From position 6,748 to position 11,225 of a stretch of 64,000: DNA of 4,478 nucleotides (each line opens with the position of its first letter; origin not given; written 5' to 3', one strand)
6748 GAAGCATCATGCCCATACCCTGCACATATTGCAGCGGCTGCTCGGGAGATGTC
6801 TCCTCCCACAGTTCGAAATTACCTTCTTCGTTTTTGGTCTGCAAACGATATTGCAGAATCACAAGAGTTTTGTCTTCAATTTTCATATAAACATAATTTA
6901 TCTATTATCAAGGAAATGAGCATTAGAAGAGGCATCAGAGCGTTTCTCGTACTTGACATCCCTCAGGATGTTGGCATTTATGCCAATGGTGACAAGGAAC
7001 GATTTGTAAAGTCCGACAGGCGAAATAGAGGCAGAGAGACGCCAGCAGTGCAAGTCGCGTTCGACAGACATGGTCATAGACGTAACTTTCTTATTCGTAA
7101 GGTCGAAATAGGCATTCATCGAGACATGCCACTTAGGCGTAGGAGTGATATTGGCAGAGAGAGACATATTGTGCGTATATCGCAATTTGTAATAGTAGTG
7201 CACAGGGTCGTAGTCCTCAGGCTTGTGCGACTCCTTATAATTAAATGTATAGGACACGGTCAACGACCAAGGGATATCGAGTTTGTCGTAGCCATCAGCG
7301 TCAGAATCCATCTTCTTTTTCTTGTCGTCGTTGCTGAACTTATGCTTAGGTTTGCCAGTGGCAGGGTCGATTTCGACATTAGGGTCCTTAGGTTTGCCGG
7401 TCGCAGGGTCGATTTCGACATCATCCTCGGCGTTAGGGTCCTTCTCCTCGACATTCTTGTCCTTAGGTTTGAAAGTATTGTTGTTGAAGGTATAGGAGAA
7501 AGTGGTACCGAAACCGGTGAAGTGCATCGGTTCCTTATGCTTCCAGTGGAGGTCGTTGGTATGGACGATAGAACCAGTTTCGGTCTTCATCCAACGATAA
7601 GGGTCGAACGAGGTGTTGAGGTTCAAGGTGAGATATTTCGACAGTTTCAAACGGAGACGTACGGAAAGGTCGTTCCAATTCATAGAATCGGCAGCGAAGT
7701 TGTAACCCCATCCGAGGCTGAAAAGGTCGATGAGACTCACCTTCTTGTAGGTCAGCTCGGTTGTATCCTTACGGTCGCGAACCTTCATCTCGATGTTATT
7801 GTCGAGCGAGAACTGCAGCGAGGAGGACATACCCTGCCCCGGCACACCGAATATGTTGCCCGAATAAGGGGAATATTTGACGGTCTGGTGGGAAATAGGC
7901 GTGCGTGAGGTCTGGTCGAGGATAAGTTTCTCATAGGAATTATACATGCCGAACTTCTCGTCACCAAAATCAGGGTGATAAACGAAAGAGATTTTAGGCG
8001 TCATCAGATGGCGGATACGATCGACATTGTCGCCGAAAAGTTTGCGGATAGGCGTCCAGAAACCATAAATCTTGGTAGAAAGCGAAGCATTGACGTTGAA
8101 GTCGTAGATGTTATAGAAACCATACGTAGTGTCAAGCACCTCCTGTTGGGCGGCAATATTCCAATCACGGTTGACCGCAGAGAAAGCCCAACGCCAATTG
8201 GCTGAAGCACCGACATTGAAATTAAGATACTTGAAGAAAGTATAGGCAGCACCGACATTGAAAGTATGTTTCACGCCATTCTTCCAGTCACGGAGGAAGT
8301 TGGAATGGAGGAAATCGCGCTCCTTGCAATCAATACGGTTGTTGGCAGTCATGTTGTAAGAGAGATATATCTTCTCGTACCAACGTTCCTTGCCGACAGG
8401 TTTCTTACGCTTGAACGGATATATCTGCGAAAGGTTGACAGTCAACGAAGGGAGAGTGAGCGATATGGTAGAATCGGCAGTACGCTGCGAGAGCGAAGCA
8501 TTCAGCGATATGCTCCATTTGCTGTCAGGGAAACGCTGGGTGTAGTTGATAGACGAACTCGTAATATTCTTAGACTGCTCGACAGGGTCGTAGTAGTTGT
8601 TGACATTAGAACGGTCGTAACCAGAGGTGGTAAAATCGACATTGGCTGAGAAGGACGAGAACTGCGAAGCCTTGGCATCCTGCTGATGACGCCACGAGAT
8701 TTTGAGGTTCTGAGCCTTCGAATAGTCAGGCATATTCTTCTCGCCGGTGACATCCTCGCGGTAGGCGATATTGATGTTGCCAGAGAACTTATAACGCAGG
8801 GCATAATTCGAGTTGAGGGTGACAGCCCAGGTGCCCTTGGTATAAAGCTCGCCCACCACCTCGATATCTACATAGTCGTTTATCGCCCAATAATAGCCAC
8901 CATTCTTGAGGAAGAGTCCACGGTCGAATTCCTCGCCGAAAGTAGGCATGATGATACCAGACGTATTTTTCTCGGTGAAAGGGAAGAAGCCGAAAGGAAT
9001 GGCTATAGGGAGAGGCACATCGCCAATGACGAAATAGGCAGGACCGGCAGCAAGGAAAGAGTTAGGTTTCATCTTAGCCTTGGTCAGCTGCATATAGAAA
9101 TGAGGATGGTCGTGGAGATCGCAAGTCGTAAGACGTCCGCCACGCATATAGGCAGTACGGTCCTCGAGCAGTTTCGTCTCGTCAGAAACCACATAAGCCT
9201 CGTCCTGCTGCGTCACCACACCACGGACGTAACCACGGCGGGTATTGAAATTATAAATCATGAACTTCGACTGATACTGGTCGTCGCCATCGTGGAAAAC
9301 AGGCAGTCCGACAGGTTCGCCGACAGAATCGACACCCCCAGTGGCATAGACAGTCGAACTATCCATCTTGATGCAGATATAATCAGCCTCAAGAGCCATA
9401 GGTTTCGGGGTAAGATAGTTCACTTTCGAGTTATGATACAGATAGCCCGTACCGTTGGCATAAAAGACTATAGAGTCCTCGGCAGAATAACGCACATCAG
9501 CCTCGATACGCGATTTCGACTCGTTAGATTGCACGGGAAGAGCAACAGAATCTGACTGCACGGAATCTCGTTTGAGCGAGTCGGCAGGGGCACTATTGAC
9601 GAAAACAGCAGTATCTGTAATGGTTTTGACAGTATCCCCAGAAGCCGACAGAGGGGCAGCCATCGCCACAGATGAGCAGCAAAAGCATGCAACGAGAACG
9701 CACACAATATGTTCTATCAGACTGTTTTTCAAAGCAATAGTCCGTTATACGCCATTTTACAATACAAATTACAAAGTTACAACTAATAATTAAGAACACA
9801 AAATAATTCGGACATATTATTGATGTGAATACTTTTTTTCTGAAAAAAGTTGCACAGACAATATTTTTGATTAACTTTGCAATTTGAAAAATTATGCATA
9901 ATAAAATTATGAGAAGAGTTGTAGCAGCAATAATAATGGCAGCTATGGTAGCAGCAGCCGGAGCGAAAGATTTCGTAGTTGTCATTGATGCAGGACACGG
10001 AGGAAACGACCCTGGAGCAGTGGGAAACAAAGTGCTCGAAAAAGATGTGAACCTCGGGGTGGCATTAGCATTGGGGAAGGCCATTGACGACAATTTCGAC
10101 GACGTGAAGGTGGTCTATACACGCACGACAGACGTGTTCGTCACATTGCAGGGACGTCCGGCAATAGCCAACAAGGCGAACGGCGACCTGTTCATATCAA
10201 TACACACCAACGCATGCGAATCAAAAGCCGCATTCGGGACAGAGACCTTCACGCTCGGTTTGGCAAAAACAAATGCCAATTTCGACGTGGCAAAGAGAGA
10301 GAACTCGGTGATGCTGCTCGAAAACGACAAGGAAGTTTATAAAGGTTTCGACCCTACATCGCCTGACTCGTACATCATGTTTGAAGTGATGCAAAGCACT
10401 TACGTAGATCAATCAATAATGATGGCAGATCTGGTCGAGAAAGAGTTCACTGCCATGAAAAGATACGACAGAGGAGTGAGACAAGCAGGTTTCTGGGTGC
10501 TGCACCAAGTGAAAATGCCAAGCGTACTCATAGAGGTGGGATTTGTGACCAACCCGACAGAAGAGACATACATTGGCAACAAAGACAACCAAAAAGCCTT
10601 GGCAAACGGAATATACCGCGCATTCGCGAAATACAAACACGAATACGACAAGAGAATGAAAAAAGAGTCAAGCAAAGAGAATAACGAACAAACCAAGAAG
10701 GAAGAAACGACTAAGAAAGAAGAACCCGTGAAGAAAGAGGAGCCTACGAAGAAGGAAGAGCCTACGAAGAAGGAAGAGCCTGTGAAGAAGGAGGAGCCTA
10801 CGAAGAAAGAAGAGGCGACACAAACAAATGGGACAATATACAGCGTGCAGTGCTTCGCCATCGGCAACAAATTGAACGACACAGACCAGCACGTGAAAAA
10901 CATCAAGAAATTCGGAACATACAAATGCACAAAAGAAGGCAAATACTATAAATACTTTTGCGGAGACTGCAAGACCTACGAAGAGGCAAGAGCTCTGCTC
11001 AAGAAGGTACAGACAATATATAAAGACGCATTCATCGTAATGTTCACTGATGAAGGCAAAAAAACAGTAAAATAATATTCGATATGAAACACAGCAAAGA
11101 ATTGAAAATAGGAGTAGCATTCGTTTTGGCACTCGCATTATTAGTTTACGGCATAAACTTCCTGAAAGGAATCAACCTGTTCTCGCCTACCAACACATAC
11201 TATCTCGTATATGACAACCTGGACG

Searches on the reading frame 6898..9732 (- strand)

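Call 79: search_protein_families(library=pfam, proteins=[window:6898-9732:-], max_evalue=0.00001)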
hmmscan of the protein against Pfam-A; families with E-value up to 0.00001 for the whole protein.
window:6898-9732:- (944 aa): 1 family
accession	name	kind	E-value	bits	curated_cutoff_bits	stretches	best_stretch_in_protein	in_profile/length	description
PF19838.5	LptD_2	-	8e-161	536.2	22.5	1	228-712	2-464/464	LptD protein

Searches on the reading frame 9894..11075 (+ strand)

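Call 79: search_protein_families(library=pfam, proteins=[window:9894-11075:+], max_evalue=0.00001)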
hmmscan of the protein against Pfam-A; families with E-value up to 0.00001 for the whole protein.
window:9894-11075:+ (393 aa): 1 family
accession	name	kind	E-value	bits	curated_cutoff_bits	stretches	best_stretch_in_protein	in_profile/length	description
PF01520.23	Amidase_3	-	6.7e-50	170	27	1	29-244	1-172/174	N-acetylmuramoyl-L-alanine amidase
